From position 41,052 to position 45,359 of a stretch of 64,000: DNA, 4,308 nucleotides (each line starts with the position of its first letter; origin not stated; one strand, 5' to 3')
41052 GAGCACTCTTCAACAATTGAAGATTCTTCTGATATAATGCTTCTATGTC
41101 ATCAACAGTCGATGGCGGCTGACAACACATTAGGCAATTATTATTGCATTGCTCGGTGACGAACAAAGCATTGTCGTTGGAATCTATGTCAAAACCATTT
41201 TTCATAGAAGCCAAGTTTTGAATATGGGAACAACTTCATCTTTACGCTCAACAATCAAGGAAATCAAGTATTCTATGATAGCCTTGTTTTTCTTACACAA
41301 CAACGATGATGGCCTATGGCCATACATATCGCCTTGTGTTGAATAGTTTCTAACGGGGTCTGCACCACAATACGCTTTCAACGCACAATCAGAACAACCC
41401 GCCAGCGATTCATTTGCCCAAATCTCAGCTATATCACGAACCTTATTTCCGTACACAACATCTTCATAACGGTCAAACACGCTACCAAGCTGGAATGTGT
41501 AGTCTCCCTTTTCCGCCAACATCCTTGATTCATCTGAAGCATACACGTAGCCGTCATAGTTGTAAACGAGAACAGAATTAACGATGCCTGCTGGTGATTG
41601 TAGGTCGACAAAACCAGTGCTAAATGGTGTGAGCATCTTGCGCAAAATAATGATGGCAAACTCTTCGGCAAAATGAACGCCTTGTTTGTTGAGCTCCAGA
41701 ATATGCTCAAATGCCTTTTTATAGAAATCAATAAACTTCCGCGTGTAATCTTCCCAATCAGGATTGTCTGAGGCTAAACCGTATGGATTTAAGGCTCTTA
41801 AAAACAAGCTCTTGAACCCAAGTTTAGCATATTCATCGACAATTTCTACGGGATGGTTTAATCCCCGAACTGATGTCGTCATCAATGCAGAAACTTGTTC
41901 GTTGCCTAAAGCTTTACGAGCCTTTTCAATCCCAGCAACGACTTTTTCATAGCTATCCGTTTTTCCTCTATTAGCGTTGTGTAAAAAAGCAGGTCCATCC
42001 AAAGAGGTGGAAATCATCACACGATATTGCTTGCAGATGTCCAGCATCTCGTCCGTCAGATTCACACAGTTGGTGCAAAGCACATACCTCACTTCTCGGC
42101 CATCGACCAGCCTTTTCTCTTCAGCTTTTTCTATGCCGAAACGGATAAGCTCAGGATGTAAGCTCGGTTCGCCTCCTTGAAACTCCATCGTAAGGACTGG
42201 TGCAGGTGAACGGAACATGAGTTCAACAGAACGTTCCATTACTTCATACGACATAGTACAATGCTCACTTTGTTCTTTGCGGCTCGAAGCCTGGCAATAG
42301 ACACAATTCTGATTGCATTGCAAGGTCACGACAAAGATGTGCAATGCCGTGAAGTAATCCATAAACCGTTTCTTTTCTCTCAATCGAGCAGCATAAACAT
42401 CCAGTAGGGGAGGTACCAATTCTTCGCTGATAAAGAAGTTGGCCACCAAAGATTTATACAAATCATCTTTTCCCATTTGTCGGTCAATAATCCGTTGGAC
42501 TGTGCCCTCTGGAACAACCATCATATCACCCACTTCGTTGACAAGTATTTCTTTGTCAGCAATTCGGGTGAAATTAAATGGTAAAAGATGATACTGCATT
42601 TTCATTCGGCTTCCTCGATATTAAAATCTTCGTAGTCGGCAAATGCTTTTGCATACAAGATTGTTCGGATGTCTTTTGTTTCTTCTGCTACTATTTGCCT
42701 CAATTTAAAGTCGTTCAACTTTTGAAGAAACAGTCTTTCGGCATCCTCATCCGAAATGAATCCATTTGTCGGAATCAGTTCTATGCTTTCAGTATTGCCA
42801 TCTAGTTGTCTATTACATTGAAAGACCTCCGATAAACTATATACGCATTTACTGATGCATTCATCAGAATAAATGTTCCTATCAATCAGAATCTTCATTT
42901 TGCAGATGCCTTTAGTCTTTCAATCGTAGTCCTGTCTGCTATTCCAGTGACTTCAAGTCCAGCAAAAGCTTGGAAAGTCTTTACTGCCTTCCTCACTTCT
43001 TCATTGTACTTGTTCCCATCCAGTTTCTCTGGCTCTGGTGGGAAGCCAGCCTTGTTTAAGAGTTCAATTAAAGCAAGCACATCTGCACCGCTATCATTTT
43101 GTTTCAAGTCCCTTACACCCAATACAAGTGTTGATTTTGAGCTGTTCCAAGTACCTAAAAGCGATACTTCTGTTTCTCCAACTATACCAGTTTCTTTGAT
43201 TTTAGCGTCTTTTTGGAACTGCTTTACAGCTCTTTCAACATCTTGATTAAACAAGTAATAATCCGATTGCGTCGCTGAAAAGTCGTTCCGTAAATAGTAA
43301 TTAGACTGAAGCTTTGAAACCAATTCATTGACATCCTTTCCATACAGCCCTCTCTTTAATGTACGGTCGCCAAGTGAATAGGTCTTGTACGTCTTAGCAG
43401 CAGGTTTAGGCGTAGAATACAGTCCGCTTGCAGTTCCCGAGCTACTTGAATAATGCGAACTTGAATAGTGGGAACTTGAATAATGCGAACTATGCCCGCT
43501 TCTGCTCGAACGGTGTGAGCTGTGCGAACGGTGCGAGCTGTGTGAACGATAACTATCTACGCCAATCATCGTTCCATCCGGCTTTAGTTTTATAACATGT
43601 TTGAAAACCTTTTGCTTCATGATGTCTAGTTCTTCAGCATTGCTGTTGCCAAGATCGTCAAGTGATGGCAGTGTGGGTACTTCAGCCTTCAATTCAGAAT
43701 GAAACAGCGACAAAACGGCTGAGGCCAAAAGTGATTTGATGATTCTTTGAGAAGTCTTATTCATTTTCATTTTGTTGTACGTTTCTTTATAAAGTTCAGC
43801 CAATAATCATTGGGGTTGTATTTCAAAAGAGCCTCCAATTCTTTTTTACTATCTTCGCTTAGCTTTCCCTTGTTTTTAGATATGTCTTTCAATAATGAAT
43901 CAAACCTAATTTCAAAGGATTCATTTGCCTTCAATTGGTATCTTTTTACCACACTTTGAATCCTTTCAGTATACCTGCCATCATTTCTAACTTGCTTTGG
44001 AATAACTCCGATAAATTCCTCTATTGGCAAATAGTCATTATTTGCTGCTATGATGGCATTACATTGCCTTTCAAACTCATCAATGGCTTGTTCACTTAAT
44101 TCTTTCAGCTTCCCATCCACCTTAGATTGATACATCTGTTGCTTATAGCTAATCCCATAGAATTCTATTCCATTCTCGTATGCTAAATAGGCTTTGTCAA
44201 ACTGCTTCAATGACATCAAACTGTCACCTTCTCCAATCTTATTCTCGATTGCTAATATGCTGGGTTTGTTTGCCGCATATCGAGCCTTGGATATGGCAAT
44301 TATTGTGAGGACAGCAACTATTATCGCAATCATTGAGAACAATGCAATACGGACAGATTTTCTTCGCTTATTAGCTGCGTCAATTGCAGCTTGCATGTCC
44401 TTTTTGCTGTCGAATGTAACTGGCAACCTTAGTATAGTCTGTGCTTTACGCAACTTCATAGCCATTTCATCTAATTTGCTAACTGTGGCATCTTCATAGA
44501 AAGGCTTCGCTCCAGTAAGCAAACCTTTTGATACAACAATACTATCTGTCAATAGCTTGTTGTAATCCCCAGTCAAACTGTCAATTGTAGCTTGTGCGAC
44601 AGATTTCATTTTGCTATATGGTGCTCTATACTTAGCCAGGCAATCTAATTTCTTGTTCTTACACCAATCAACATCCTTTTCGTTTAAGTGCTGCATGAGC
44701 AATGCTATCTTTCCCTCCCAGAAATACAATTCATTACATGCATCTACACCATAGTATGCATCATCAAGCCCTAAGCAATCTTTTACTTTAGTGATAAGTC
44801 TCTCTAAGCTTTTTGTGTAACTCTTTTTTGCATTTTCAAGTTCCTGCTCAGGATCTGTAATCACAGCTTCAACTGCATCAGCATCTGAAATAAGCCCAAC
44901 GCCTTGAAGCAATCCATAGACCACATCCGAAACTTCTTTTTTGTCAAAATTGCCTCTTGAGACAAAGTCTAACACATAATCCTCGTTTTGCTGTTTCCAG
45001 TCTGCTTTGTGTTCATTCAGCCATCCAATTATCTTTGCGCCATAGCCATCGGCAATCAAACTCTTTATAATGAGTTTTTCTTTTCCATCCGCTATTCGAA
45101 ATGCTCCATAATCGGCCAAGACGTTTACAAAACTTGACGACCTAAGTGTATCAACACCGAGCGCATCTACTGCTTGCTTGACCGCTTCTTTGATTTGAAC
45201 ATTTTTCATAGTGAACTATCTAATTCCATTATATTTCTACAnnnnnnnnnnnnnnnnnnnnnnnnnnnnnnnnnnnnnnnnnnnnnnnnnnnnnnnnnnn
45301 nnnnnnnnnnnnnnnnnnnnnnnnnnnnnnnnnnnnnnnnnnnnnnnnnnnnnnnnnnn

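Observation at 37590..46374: Complete His-Xaa-Ser (HxsA/D/B/C) radical-SAM cassette inside a tightly coupled nine-gene operon with a voltage-gated K+ channel, a secreted nuclease and three unrecognisable proteins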

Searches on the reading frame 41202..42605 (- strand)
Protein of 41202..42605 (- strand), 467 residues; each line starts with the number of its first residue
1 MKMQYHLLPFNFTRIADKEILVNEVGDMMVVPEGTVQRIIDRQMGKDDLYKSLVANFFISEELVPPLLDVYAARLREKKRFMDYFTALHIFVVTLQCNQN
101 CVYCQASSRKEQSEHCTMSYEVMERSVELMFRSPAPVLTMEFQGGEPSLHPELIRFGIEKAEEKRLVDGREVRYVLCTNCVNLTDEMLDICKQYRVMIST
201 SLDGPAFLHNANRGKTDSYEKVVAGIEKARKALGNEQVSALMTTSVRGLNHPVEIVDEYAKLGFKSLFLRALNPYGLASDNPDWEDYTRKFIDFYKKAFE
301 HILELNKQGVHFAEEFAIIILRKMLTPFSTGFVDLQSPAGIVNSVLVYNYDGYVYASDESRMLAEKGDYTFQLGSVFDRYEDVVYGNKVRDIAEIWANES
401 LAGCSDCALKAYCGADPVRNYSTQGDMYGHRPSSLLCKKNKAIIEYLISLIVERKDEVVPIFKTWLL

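Call 3: search_protein_families(library=ncbifam, proteins=[window:41202-42605:-], max_evalue=0.01)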
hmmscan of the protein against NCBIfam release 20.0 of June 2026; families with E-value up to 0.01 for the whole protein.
window:41202-42605:- (467 aa): 64 families (the best 25 are shown)
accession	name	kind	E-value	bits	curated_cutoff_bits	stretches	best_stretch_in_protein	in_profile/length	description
TIGR03978.1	rSAM_paired_1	equivalog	2.1e-171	570.8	370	1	7-466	1-466/466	His-Xaa-Ser system radical SAM maturase HxsB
NF047865.1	rSAM_PapB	equivalog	1.3e-32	113.3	340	1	91-426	7-326/330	PapB family radical SAM/SPASM ranthipeptide maturase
NF040492.1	not_ScfB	exception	1.1e-22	80.6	855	1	75-450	84-447/450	ScfB-related radical SAM/SPASM orphan maturase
TIGR03942.1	sulfatase_rSAM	equivalog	2.9e-21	76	349.45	1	93-445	7-351/363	anaerobic sulfatase maturase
TIGR03906.1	quino_hemo_SAM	equivalog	3.2e-21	75.5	453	1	90-223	97-235/467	quinohemoprotein amine dehydrogenase maturation protein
TIGR04068.1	rSAM_ocin_clost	equivalog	3.3e-21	75.7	500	1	88-232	85-235/462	Cys-rich peptide radical SAM maturase CcpM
TIGR04083.1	rSAM_pep_methan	hypoth_equivalog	1.1e-19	70.6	300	1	91-305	4-213/376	TIGR04083 family peptide-modifying radical SAM enzyme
TIGR04064.1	rSAM_nif11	equivalog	4.7e-19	68.4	518.7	1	88-451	80-433/459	nif11-like peptide radical SAM maturase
TIGR03974.1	rSAM_six_Cys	equivalog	1.3e-18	67.1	425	1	69-448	79-446/451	thioether cross-link-forming SCIFF peptide maturase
NF041707.1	rSAM_YhhB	equivalog_domain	5.1e-18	65.1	445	1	93-450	8-364/369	cyclophane-forming radical SAM/SPASM peptide maturase YhhB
TIGR04261.1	rSAM_GlyRichRpt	subfamily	5.6e-16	58.5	310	1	94-415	4-325/363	cyclophane-forming radical SAM/SPASM peptide maturase GrrM/OscB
TIGR04163.1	rSAM_cobopep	equivalog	1e-15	57.5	375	1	91-457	68-425/428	peptide-modifying radical SAM enzyme CbpB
NF035951.1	rSAM_RumMC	equivalog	3.2e-15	55.8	720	1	87-240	112-270/510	RumMC family radical SAM sactipeptide maturase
TIGR04545.1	rSAM_ahbD_hemeb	equivalog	1.7e-14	54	500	1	92-297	5-204/339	heme b synthase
NF041300.1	rSAM_mat_DarW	exception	3.8e-14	52.4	650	1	90-233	44-188/415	radical SAM/SPASM peptide maturase DarW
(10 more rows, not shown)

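Call 4: search_protein_families(library=pfam, proteins=[window:41202-42605:-], max_evalue=0.01)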
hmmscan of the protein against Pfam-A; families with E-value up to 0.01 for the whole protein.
window:41202-42605:- (467 aa): 1 family
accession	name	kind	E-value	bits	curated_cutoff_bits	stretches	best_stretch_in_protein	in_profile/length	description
PF04055.27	Radical_SAM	-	1.2e-17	65.1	29.5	1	92-242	2-147/166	Radical SAM superfamily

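Call 5: search_protein_families(library=padloc, proteins=[window:41202-42605:-], max_evalue=0.01)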
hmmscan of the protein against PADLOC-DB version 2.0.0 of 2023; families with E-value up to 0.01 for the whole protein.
window:41202-42605:- (467 aa): 2 families
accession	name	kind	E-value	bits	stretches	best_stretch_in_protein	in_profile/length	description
PDLC02903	pVip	-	1.2e-13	49.1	1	92-257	5-156/257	Viperins not associated with kinases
PDLC02904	pVip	-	3.5e-09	34.6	1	91-250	7-153/262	Viperins associated with kinases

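Call 13: find_related_loci(query=window:41202-42605:-, collection=genome_contigs, flank=10000)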
Query window:41202-42605:- (467 aa) in genome_contigs; peptide patterns used: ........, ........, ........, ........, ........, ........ (x = any residue, [..] = any of these).
192 stretches matched a pattern; 163 encode a relative of the query (tblastn E <= 1e-3); the best 80 are kept; 79 distinct loci.
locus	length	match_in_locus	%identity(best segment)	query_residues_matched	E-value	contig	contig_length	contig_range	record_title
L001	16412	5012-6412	97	1-467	0e+0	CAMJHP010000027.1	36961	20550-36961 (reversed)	MAG: uncultured Bacteroidales bacterium isolate SRR12081298_bin.45_metaWRAP_v1.3_MAG genome assembly, contig: ERZ1228977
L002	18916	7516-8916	90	1-467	0e+0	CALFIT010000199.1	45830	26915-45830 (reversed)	MAG TPA_asm: uncultured Bacteroidales bacterium isolate ERR1278073_bin.13_CONCOCT_v1.1_MAG genome assembly, contig: ERZ8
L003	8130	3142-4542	77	1-467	0e+0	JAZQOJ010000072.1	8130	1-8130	MAG: Bacteroidales bacterium isolate T1900045243_TH20190013.MAGScoT_cleanbin_000028 SGB_5587_k141_646716, whole genome s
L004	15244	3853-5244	77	4-467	0e+0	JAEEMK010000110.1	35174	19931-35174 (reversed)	MAG: Bacteroidales bacterium isolate Tb.RUG.238 k141_12376811_flag=0_multi=26.0000_len=35174, whole genome shotgun seque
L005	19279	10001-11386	75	5-466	0e+0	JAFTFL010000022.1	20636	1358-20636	MAG: Bacteroidales bacterium isolate RGIG3770 Roe_deer_Abomasum-3__c143934, whole genome shotgun sequence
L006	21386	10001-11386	75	5-466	0e+0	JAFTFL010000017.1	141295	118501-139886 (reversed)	MAG: Bacteroidales bacterium isolate RGIG3770 Roe_deer_Abomasum-3__c1258, whole genome shotgun sequence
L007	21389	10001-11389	77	5-467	0e+0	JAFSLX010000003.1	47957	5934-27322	MAG: Bacteroidales bacterium isolate RGIG3262 Goat_Reticulum-3__c57, whole genome shotgun sequence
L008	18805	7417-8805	71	4-466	0e+0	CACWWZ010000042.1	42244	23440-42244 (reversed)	MAG: uncultured Prevotellaceae bacterium isolate RUG10994 genome assembly, contig: RUG10994_asm_42, whole genome shotgun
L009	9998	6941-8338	69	2-467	0e+0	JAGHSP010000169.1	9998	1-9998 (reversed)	MAG: Candidatus Sodaliphilus limicaballi isolate E2_8 c_000000432442, whole genome shotgun sequence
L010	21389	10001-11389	71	5-467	0e+0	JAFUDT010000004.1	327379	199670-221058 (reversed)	MAG: Bacteroidales bacterium isolate RGIG4402 Roe_deer_Omasum-2__c788, whole genome shotgun sequence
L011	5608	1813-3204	69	4-467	0e+0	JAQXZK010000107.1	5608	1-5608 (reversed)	MAG: Bacteroidales bacterium isolate SUG1661 k141_9021750, whole genome shotgun sequence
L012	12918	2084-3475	69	4-467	0e+0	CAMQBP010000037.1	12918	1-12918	MAG TPA_asm: uncultured Prevotella sp. isolate SRR16916877_bin.13_metaWRAP_v1.3_MAG genome assembly, contig: ERZ11466566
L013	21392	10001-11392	69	4-467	0e+0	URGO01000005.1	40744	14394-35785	uncultured Parabacteroides sp. isolate UMGS984 genome assembly, contig: NODE_707_length_40744_cov_6.574643, whole genome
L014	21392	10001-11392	69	4-467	0e+0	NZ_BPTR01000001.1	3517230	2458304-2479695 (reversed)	Segatella bryantii strain DSM 11371 sequence1, whole genome shotgun sequence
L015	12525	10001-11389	67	4-466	0e+0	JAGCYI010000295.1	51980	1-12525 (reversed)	MAG: Bacteroidales bacterium isolate RGIG10234 Yak_Rumen-5__c2168369, whole genome shotgun sequence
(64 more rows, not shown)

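Call 92: find_related_loci(query=window:41202-42605:-, collection=viral_contigs, flank=10000)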
Query window:41202-42605:- (467 aa) in viral_contigs; peptide patterns used: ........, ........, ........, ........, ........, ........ (x = any residue, [..] = any of these).
10 stretches matched a pattern; 2 encode a relative of the query (tblastn E <= 1e-3); 2 distinct loci.
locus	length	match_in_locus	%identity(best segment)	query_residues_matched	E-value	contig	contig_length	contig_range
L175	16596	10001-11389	39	7-465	1e-95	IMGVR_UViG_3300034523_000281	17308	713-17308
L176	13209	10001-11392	35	6-465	6e-86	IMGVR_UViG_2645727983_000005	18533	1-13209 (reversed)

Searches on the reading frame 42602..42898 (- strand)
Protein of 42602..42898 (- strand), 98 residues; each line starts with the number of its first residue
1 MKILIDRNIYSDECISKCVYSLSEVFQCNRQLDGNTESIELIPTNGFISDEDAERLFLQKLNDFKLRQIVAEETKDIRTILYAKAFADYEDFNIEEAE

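Call 3: search_protein_families(library=ncbifam, proteins=[window:42602-42898:-], max_evalue=0.01)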
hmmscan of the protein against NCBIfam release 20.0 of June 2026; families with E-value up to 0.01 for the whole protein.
window:42602-42898:- (98 aa): 1 family
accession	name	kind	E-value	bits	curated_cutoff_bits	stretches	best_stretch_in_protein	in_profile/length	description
TIGR03976.1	chp_LLNDYxLRE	equivalog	1.2e-20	73.6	50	1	5-90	1-88/90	His-Xaa-Ser system protein HxsD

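Call 4: search_protein_families(library=pfam, proteins=[window:42602-42898:-], max_evalue=0.01)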
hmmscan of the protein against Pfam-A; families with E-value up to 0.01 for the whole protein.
window:42602-42898:- (98 aa): 0 families

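Call 5: search_protein_families(library=padloc, proteins=[window:42602-42898:-], max_evalue=0.01)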
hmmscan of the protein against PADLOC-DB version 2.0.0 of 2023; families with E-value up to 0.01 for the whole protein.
window:42602-42898:- (98 aa): 0 families

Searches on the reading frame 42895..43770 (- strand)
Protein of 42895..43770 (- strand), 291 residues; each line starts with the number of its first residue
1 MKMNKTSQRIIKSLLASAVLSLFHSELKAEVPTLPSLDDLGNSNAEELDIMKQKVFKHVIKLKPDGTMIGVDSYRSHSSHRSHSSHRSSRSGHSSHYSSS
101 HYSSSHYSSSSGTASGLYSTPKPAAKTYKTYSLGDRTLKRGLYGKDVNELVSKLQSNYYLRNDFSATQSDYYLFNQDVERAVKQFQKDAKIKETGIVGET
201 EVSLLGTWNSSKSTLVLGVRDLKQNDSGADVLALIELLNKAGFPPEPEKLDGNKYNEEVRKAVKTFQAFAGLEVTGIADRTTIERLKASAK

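Call 3: search_protein_families(library=ncbifam, proteins=[window:42895-43770:-], max_evalue=0.01)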
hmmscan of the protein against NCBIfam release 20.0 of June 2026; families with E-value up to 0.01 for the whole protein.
window:42895-43770:- (291 aa): 8 families
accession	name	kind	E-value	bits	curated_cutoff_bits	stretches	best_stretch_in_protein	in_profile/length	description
TIGR02869.1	spore_SleB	equivalog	4.8e-14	52.7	236.5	2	136-213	5-76/201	spore cortex-lytic enzyme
TIGR03979.1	His_Ser_Rich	equivalog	5.1e-14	52.7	121.65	1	60-203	46-184/190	His-Xaa-Ser repeat protein HxsA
NF052377.1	lmo1851_S41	exception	7.2e-10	38.1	725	2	219-286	381-445/468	lmo1851 family serine protease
NF038296.1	HisXaaSer_A2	equivalog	1.5e-05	25.9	48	1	52-90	57-96/96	His-Xaa-Ser repeat protein HxsA2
NF052335.1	PdgHdaseHSB129560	equivalog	1.5e-05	24.5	500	0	224-286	202-261/330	peptidoglycan hydrolase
NF038309.1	HisXaaSer_A3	equivalog_domain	3.6e-05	23.5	65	1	68-106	38-79/81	His-Xaa-Ser repeat protein HxsA3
NF052336.1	PdgHdaseHSB100310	equivalog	0.00014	21.3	500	0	226-286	189-246/316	peptidoglycan hydrolase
NF007891.0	PRK10594.1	equivalog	0.00062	18.7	425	0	250-289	313-352/617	L,D-transpeptidase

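Call 4: search_protein_families(library=pfam, proteins=[window:42895-43770:-], max_evalue=0.01)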
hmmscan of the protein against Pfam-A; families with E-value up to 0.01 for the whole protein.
window:42895-43770:- (291 aa): 1 family
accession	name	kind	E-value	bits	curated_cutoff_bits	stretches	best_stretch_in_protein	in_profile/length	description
PF01471.23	PG_binding_1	-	1.3e-22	80.1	23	2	227-286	1-57/57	Putative peptidoglycan binding domain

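Call 5: search_protein_families(library=padloc, proteins=[window:42895-43770:-], max_evalue=0.01)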
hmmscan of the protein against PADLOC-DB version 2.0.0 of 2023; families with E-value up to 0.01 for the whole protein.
window:42895-43770:- (291 aa): 0 families

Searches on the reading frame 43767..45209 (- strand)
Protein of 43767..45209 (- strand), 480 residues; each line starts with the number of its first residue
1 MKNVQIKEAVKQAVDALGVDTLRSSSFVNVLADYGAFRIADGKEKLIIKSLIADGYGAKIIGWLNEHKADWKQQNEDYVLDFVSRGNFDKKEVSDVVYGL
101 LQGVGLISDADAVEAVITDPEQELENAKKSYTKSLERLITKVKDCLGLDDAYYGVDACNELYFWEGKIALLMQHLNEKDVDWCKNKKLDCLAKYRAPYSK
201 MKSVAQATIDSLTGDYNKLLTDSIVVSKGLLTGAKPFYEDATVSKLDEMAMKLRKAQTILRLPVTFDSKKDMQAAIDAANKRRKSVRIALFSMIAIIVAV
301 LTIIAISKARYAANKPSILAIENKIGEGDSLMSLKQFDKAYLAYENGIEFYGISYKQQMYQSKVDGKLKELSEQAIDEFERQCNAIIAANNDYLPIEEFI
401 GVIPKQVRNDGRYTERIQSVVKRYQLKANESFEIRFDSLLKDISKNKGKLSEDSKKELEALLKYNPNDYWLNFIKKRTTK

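Call 3: search_protein_families(library=ncbifam, proteins=[window:43767-45209:-], max_evalue=0.01)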
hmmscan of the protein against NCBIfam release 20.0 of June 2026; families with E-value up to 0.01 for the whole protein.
window:43767-45209:- (480 aa): 0 families

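Call 4: search_protein_families(library=pfam, proteins=[window:43767-45209:-], max_evalue=0.01)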
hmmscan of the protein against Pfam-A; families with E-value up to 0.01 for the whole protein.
window:43767-45209:- (480 aa): 0 families

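Call 5: search_protein_families(library=padloc, proteins=[window:43767-45209:-], max_evalue=0.01)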
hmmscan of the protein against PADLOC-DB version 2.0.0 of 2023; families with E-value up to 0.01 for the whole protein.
window:43767-45209:- (480 aa): 0 families

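Call 52: search_protein_representatives(protein=window:43767-45209:-)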
Query: 480 residues. Proteins with E-value up to 0.001 (for the whole library): 124; up to 1e-10: 70; up to 1e-30: 8. The best 124 are listed.
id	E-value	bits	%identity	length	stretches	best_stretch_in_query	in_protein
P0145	0.0e+00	1027.8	98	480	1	1-480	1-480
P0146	2.5e-96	339.8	39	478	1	8-477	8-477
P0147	4.6e-44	167.5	28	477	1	6-477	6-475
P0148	1.9e-43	165.5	33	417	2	4-195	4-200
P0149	1.8e-42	162.3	28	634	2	121-477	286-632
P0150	1.3e-38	149.5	28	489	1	6-477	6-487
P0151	1.2e-36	143.1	28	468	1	4-477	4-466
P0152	8.7e-31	123.8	30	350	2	3-132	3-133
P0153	3.5e-30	121.8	28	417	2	6-203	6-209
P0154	6.9e-30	120.8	26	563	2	5-226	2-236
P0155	1.6e-29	119.6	26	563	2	5-226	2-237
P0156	3.7e-29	118.4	27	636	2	176-477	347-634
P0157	2.7e-27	112.3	26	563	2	5-226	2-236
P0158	1.5e-26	109.8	27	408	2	287-480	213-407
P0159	1.2e-25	106.8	26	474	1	5-477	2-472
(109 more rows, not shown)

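Call 84: search_solved_structures(query=window:43767-45209:-, max_evalue=1)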
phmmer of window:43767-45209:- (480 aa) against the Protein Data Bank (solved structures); distinct sequences matched with E-value up to 1: 4.
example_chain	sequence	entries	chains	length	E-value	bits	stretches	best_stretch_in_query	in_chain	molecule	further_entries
3wfa_A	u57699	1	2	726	0.19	13.9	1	48-108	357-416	Alpha-glucosidase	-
2jka_A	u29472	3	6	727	0.19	13.9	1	48-108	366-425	ALPHA-GLUCOSIDASE (ALPHA-GLUCOSIDASE SUSB)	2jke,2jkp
2d73_A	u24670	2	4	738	0.19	13.8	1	48-108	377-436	alpha-glucosidase SusB | Alpha-glucosidase (Alpha-glucosidase SusB)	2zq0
9bs5_A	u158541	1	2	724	0.46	12.6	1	47-111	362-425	Alpha-glucosidase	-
